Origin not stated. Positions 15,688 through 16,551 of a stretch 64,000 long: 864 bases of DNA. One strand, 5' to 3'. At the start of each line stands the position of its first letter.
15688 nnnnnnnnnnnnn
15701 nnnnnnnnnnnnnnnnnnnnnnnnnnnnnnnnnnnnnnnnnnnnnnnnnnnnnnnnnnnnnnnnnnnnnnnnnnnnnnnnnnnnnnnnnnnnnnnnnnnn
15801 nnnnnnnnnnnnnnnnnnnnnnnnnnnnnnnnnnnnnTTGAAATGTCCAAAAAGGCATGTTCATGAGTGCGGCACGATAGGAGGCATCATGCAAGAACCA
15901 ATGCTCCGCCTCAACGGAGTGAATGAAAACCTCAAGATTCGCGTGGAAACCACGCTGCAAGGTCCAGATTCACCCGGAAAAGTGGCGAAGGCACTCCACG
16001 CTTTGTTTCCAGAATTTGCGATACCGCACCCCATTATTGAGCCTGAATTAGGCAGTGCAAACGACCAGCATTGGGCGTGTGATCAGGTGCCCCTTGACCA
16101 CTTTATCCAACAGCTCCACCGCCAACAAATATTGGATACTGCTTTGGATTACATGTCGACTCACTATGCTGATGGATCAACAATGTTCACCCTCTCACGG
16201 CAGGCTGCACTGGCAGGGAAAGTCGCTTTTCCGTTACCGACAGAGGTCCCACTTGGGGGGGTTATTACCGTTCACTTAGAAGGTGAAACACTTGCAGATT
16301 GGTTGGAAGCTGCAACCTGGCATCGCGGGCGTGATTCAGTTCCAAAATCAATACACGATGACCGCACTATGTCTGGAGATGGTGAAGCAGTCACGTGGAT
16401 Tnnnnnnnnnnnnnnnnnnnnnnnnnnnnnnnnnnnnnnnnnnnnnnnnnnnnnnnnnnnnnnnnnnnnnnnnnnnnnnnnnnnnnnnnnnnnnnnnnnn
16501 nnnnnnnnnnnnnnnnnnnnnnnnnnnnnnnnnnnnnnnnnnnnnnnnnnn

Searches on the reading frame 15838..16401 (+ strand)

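Call 10: search_protein_families(library=pfam, proteins=[window:15838-16401:+], max_evalue=0.001)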
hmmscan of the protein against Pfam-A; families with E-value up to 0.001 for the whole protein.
window:15838-16401:+ (188 aa): 0 families

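Call 11: search_protein_families(library=pfam, proteins=[window:15838-16401:+], max_evalue=1)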
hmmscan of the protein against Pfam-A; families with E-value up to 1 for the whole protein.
window:15838-16401:+ (188 aa): 1 family
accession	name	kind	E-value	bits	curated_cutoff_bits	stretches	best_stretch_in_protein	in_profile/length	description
PF01877.22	RNA_binding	-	0.0012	19.6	26.9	1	34-133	2-109/120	RNA binding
